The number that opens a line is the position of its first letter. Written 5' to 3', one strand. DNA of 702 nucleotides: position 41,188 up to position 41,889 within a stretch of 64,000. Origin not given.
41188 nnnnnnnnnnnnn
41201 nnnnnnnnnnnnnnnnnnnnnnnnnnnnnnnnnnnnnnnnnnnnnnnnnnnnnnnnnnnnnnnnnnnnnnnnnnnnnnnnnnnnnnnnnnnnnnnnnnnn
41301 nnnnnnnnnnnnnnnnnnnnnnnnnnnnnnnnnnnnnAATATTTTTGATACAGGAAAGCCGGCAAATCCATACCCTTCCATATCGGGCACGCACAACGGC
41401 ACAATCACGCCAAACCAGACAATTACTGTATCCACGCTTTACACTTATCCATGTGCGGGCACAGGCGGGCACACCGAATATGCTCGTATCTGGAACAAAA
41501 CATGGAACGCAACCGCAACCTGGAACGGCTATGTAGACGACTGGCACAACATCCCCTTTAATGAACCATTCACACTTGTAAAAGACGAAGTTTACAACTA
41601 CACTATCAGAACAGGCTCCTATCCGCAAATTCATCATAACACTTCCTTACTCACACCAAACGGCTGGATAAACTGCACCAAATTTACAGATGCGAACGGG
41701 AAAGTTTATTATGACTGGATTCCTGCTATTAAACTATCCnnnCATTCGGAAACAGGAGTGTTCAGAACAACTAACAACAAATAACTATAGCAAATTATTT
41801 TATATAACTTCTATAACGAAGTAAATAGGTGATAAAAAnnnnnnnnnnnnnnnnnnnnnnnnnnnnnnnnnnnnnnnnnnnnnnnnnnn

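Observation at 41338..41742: A ~130-aa C-terminal domain unusually dense in N-glycosylation sequons, shared by 2 surface proteins and 2 fragments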

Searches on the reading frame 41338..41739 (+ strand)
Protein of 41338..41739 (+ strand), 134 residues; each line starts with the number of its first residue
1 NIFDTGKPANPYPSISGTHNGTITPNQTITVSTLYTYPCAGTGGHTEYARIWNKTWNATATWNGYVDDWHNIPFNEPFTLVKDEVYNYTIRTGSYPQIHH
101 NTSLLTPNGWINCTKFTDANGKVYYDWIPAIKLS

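Call 7: search_protein_families(library=pfam, proteins=[window:41338-41739:+], max_evalue=10)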
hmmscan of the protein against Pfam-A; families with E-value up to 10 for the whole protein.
seq(134 aa): 0 families

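Call 8: search_solved_structures(query=window:41338-41739:+, max_evalue=10)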
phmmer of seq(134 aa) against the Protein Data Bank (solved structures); distinct sequences matched with E-value up to 10: 2.
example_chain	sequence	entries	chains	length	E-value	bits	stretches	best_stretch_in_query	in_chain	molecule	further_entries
5giv_A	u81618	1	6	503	1.2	12.3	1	41-108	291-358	Carboxypeptidase 1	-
9nvv_b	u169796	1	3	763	2.3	11.3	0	33-64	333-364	HIV envelope gp120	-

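Call 9: find_homologous_proteins(query=window:41338-41739:+)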
Query seq(134 aa) (134 aa): 629 proteins with E <= 0.001 among 633 candidates; the best 120 are listed.
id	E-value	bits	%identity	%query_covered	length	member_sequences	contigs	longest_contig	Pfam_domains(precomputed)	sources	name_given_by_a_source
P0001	1.2e-77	277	94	93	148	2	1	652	-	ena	-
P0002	1.7e-70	254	80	99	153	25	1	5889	-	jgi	-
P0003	2.3e-70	253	82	99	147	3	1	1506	-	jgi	-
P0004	3.0e-69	250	77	99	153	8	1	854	-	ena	-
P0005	2.1e-68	247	83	99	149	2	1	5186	-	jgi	-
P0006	2.2e-68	247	78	100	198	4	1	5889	-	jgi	-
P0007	2.2e-68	247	80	99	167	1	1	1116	-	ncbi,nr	ncbi:MAG: hypothetical protein KAT65_29000 [Methanophagales archaeon]|nr:hypothetical protein [Metha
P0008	2.2e-66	240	79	99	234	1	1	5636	PF22352.3,PF00801.27,PF18911.7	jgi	-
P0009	2.8e-66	240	77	99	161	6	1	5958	-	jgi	-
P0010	1.5e-65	238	76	100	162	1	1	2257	-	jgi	-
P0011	1.7e-65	237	77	99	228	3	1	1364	-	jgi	-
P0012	5.4e-65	236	77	99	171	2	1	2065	-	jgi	-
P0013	7.4e-65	235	77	100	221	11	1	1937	-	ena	-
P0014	7.5e-65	235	77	99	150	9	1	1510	-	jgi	-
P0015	2.2e-64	234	75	100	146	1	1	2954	-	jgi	jgi:hypothetical protein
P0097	3.4e-54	201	67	99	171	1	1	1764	-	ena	-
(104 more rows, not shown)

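Call 22: predict_structure(alignment_id=A1)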
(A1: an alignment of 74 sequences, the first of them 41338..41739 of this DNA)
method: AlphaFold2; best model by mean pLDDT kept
length: 134 residues; sequences in the alignment: 74
mean_pLDDT: 62.5   pTM: 0.55
mean pLDDT of the five models: 62.5, 61.1, 61.0, 58.4, 56.2
residues with pLDDT >= 90: 16; 70-90: 40; 50-70: 25; < 50: 53
segments of 3 or more residues with pLDDT < 50: 1-14, 95-103, 105-113, 115-122, 124-134
pLDDT, mean of each block of 10 residues (from residue 1): 34 61 87 66 67 92 63 85 89 48 44 46 44 33
secondary structure, 60 per line:
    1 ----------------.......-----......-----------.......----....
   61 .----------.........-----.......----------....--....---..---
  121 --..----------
elements in order: E17-23 E29-34 E46-52 E57-61 E72-80 E86-92 E103-106 E109-112

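Call 23: search_protein_representatives(alignment_id=A1)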
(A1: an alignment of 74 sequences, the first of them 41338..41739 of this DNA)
Query: 74 sequences, 177 profile positions. Proteins with E-value up to 0.001 (for the whole library): 1123; up to 1e-10: 1026; up to 1e-30: 876. The best 150 are listed.
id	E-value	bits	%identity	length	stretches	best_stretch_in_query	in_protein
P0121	4.8e-123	423.6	-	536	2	41-175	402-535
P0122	1.2e-119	412.6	-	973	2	38-176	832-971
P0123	5.0e-105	365.0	-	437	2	40-176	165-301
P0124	5.5e-80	283.4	-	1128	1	21-176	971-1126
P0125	7.7e-80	282.9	-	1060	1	8-176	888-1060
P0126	5.6e-79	280.1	-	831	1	17-175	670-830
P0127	6.7e-79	279.9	-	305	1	27-176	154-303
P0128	1.0e-78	279.3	-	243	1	39-176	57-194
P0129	1.1e-78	279.1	-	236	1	33-176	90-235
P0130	3.3e-78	277.6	-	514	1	21-176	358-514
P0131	6.1e-78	276.7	-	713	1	13-176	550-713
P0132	8.2e-78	276.3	-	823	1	20-176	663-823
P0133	2.1e-77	275.0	-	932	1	8-176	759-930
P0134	2.3e-77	274.9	-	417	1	8-176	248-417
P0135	2.6e-77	274.7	-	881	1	27-176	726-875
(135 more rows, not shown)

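Call 27: search_protein_families(library=pfam, alignment_id=A2, max_evalue=0.00001)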
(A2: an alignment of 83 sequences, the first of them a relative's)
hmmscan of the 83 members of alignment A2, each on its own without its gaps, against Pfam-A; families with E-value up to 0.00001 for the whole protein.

A. member 1, P0121 (536 aa): 0 families

B. families by the number of members that match (of 83 scanned): 51 families (the first 25 are shown)
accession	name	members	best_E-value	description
PF05048.19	NosD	27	2e-81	Periplasmic copper-binding protein (NosD)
PF13229.12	Beta_helix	25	6.4e-69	Right handed beta helix region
PF18911.6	PKD_4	18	4.8e-54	PKD domain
PF00801.26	PKD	18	2.8e-44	PKD domain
PF22352.2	K319L-like_PKD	15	4.6e-17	K319L-like, PKD domain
PF07705.17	CARDB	8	2.9e-20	CARDB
PF16656.11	Pur_ac_phosph_N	5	9.6e-11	Purple acid Phosphatase, N-terminal domain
PF13360.13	PQQ_2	3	5.7e-38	Outer membrane protein assembly factor BamB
PF13517.12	FG-GAP_3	3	7.4e-24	FG-GAP-like repeat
PF01839.29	FG-GAP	3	4.4e-17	FG-GAP repeat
PF13964.12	Kelch_6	3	3.5e-14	Kelch motif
PF13570.13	Beta-prop_ACSF4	2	8.2e-66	Beta-alanine-activating enzyme, beta-propeller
PF00963.24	Cohesin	2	2.6e-20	Cohesin domain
PF00932.25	LTD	2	4.8e-19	Lamin Tail Domain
PF24681.1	Kelch_KLHDC2_KLHL20_DRC7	2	6.7e-10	KLHDC2/KLHL20/DRC7 Kelch-repeats domain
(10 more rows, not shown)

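Call 29: fold_search(model_id=the predicted structure, library=pdb)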
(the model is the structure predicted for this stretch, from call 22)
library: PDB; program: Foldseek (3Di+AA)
matches with E <= 10: 1108; with E <= 0.001: 0
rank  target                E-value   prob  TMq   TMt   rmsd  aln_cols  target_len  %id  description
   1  5mj6_B                1.9e-02  0.99  0.35  0.07   9.7       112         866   12  Ligand-induced conformational change of Insulin-regulated aminopeptidase: insights on catalytic mechanism and active s (released 2017-04-05)
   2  3hwj_A                1.9e-02  0.92  0.32  0.29  10.2       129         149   15  Crystal structure of the second PHR domain of Mouse Myc-binding protein 2 (MYCBP-2) (released 2009-07-21)
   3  3gbw                  3.2e-02  0.99  0.41  0.35  10.0       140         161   11  Crystal structure of the first PHR domain of the Mouse Myc-binding protein 2 (MYCBP-2) (released 2009-03-24)
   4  6ydx_A                3.7e-02  0.99  0.39  0.08   9.2       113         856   12  Insulin-regulated aminopeptidase complexed with a macrocyclic peptidic inhibitor (released 2020-07-22)
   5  8cgp_B                3.7e-02  0.99  0.35  0.07   9.6       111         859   14  Insulin regulated aminopeptidase (IRAP) in complex with an allosteric aryl sulfonamide inhibitor (released 2024-01-31)
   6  6ydx_B                4.1e-02  0.99  0.39  0.08   9.2       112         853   11  Insulin-regulated aminopeptidase complexed with a macrocyclic peptidic inhibitor (released 2020-07-22)
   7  3hwj_B                4.6e-02  0.72  0.28  0.26  11.2       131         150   13  Crystal structure of the second PHR domain of Mouse Myc-binding protein 2 (MYCBP-2) (released 2009-07-21)
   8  7zyf_A                5.1e-02  0.99  0.38  0.08   9.3       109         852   13  Insulin regulated aminopeptidase (IRAP) in complex with a nanomolar alpha hydroxy beta amino acid based inhibitor. (released 2022-07-20)
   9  6t6r                  7.0e-02  0.90  0.34  0.08   9.4       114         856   13  Human endoplasmic reticulum aminopeptidase 1 (ERAP1) in complex with (4aR,5S,6R,8S,8aR)-5-(2-(Furan-3-yl)ethyl)-8-hydrox (released 2020-03-18)
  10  9pnj_A                8.6e-02  0.89  0.32  0.12   8.0       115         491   10  Crystal structure of the GH29-like fucosidase FucWf4 (released 2025-11-05)
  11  9gke                  8.6e-02  0.89  0.33  0.07   9.4       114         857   13  ERAP1 in complex with 1-[2-(2-oxo-5-phenyl-2,3-dihydro-1,3-benzothiazol-3-yl)acetamido]cyclohexane-1-carboxylic acid (released 2025-01-22)
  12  7f9j_A                8.6e-02  0.54  0.27  0.28  11.4       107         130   13  Thrombocorticin Q25K in complex with Ca2+ (released 2022-07-06)
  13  3mdj_C                9.5e-02  0.96  0.36  0.08   9.5       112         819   12  ER Aminopeptidase, ERAP1, Bound to the Zinc Aminopeptidase Inhibitor, Bestatin (released 2011-03-30)
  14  5mj6_A                9.5e-02  0.89  0.34  0.08   9.6       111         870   13  Ligand-induced conformational change of Insulin-regulated aminopeptidase: insights on catalytic mechanism and active s (released 2017-04-05)
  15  9gjs                  1.1e-01  0.85  0.34  0.08   9.4       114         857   13  ERAP1 in complex with 1-[2-(6-bromo-3-oxo-3,4-dihydro-2H-1,4-benzoxazin-4-yl)acetamido]-4,4-difluorocyclohexane-1-carbox (released 2025-01-22)
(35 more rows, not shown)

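Call 32: find_related_loci(query=A1, collection=genome_contigs, flank=3000)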
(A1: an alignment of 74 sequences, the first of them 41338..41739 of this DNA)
Query A1 (134 aa) in genome_contigs; peptide patterns used: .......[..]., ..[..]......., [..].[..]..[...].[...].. (x = any residue, [..] = any of these).
586 stretches matched a pattern (row limit reached: there are more); 552 encode a relative of the query (tblastn E <= 1e-3); the best 80 are kept; 80 distinct loci.
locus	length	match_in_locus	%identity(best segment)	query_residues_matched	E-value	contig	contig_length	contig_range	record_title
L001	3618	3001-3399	92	2-134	2e-83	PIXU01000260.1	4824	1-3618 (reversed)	MAG: Methanophagales archaeon isolate WYZ-LMO13 WYZ-LMO13_contig39093, whole genome shotgun sequence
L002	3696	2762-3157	83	2-133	2e-73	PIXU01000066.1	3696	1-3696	MAG: Methanophagales archaeon isolate WYZ-LMO13 WYZ-LMO13_contig168334, whole genome shotgun sequence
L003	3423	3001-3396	80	3-134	1e-71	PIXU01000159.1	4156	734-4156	MAG: Methanophagales archaeon isolate WYZ-LMO13 WYZ-LMO13_contig257848, whole genome shotgun sequence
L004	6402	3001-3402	78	1-134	7e-71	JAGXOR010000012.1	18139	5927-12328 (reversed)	Methanomicrobia archaeon LH_S13 NODE_12_length_18139_cov_61.079352, whole genome shotgun sequence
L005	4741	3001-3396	79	3-134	6e-71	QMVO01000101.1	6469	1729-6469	MAG: Methanosarcinales archaeon isolate B64_G16 B64_Guay16_scaffold_11846, whole genome shotgun sequence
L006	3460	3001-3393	80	2-134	4e-70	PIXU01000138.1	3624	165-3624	MAG: Methanophagales archaeon isolate WYZ-LMO13 WYZ-LMO13_contig242243, whole genome shotgun sequence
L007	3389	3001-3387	80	1-129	4e-68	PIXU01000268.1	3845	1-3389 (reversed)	MAG: Methanophagales archaeon isolate WYZ-LMO13 WYZ-LMO13_contig4894, whole genome shotgun sequence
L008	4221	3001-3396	77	2-133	3e-68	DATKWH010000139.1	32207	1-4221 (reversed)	MAG TPA_asm: Candidatus Bathyarchaeia archaeon isolate SMAG_U14158 k141_4398981, whole genome shotgun sequence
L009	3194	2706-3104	76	2-134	9e-68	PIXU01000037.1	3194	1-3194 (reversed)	MAG: Methanophagales archaeon isolate WYZ-LMO13 WYZ-LMO13_contig133868, whole genome shotgun sequence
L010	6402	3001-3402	75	2-134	8e-68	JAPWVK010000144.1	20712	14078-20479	MAG: Methanophagales archaeon isolate SB_Co_68 SB_Co_68_000000000144, whole genome shotgun sequence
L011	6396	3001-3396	78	2-133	2e-67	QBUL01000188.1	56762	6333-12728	ANME-1 cluster archaeon GoMg1 GOMG1_2, whole genome shotgun sequence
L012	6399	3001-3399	73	1-133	2e-66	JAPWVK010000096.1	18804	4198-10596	MAG: Methanophagales archaeon isolate SB_Co_68 SB_Co_68_000000000096, whole genome shotgun sequence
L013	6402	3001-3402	75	1-133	5e-66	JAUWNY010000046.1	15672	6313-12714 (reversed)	MAG: Methanophagales archaeon isolate CSMAG_2436 CSMAG_2436_k141_447315_length_15672_cov_66.8130, whole genome shotgun s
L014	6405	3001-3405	74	1-134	5e-66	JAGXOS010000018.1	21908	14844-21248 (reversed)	Methanomicrobia archaeon LH_S14 NODE_18_length_21908_cov_107.796778, whole genome shotgun sequence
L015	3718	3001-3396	75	2-133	8e-66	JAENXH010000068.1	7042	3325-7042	MAG: Methanosarcinales archaeon isolate 14_8_m_bin28 NODE_68_length_7042_cov_9.453266, whole genome shotgun sequence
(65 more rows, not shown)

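Call 42: predict_structure(alignment_id=A3)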
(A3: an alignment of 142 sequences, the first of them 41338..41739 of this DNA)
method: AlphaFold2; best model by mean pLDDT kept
length: 134 residues; sequences in the alignment: 142
mean_pLDDT: 66.8   pTM: 0.53
mean pLDDT of the five models: 66.8, 65.9, 60.7, 58.2, 58.0
residues with pLDDT >= 90: 11; 70-90: 54; 50-70: 44; < 50: 25
segments of 3 or more residues with pLDDT < 50: 1-16, 35-39, 132-134
pLDDT, mean of each block of 10 residues (from residue 1): 37 50 71 51 68 92 72 87 85 58 74 68 63 44
secondary structure, 60 per line:
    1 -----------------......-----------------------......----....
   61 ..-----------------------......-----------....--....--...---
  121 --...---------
elements in order: E18-23 E47-52 E57-62 E86-91 E103-106 E109-112 E115-117 E123-125

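Call 54: find_related_loci(query=A1, collection=viral_contigs, flank=5000)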
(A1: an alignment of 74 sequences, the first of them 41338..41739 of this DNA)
Query A1 (134 aa) in viral_contigs; peptide patterns used: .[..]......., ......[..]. (x = any residue, [..] = any of these).
2 stretches matched a pattern; 1 encode a relative of the query (tblastn E <= 1e-3); 1 distinct loci.
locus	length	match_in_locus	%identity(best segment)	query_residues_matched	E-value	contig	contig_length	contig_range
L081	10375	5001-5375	52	8-133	1e-40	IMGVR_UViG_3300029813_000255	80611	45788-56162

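Call 68: search_solved_structures(query=A1, max_evalue=10)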
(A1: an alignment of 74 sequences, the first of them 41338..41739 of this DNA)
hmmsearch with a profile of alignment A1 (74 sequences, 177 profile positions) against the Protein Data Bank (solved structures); distinct sequences matched with E-value up to 10: 6.
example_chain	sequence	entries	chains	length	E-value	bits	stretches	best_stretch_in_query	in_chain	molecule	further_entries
5giv_A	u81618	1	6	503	0.45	13.3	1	84-141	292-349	Carboxypeptidase 1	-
7b66_A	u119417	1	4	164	0.72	12.6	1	85-131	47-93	Nucleotide triphosphate diphosphatase NUDT15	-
7b64_A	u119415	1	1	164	0.72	12.6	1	85-131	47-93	Nucleotide triphosphate diphosphatase NUDT15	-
5bon_A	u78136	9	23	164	0.72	12.6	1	85-131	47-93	Probable 8-oxo-dGTP diphosphatase NUDT15 | Nucleotide triphosphate diphosphatase NUDT15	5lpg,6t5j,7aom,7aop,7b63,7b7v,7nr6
7b65_A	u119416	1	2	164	0.72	12.6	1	85-131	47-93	Nucleotide triphosphate diphosphatase NUDT15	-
7b67_A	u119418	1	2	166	0.74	12.6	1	85-131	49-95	Nucleotide triphosphate diphosphatase NUDT15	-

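Call 69: search_protein_families(library=pfam, proteins=[P0097, P0123, P0121, L081:4623-5390:+], max_evalue=1)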
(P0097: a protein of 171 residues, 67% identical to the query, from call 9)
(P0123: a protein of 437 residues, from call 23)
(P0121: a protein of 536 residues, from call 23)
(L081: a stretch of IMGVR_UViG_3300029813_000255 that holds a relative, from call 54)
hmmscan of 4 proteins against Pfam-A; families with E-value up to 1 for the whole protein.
P0097 (171 aa): 0 families

P0123 (437 aa): 3 families
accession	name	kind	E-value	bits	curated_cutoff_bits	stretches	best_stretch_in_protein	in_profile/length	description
PF00963.24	Cohesin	-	5.2e-05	23.9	24.1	1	43-91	11-60/139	Cohesin domain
PF06411.16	HdeA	-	0.12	13.2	22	0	406-426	24-44/91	HdeA/HdeB family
PF02920.21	Integrase_DNA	-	0.12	12.7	27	0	197-217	22-42/70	DNA binding domain of tn916 integrase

P0121 (536 aa): 3 families
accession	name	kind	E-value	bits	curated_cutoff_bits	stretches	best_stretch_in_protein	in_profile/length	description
PF06411.16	HdeA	-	0.053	14.3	22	0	372-389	26-43/91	HdeA/HdeB family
PF01625.27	PMSR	-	0.22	12.2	23.7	0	295-318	37-60/153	Peptide methionine sulfoxide reductase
PF05887.16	Trypan_PARP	-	0.23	11.9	100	1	210-265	56-111/134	Procyclic acidic repetitive protein (PARP)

L081:4623-5390:+ (255 aa): 2 families
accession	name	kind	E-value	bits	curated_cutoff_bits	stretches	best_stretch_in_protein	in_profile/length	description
PF13620.12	CarboxypepD_reg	-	1.6e-07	32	32.3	1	32-112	1-74/82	Carboxypeptidase regulatory-like domain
PF13149.12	Mfa_like_1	-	0.02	15.3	27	1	139-212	185-233/246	Fimbrillin-like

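Call 70: search_protein_families(library=pfam, alignment_id=A3, max_evalue=1)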
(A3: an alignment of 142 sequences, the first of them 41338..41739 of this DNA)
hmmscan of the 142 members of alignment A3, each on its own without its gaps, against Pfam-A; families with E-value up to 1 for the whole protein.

A. member 1, window:41338-41739:+ (134 aa): 0 families

B. families by the number of members that match (of 142 scanned): 78 families (the first 25 are shown)
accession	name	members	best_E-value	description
PF13313.11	DUF4082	16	0.00012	Domain of unknown function (DUF4082)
PF05048.19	NosD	9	4.5e-09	Periplasmic copper-binding protein (NosD)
PF18911.6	PKD_4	8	2.1e-25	PKD domain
PF00801.26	PKD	8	1.4e-18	PKD domain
PF22352.2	K319L-like_PKD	7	4.5e-10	K319L-like, PKD domain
PF17477.7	Rota_VP4_MID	7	0.021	Rotavirus VP4 membrane interaction domain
PF04383.19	KilA-N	7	0.038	KilA-N domain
PF13205.12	Big_5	6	0.051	Bacterial Ig-like domain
PF08329.16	ChitinaseA_N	5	0.00019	Chitinase A, N-terminal domain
PF21027.3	Sde0182_C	5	0.00059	Cellulose-binding protein Sde0182, C-terminal domain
PF25174.1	Beta-prop_THOC3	5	0.018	THOC3 beta-propeller domain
PF16656.11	Pur_ac_phosph_N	4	9.1e-05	Purple acid Phosphatase, N-terminal domain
PF16967.11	TcfC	4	0.0047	E-set like domain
PF00932.25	LTD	4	0.039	Lamin Tail Domain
PF13149.12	Mfa_like_1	3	0.0012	Fimbrillin-like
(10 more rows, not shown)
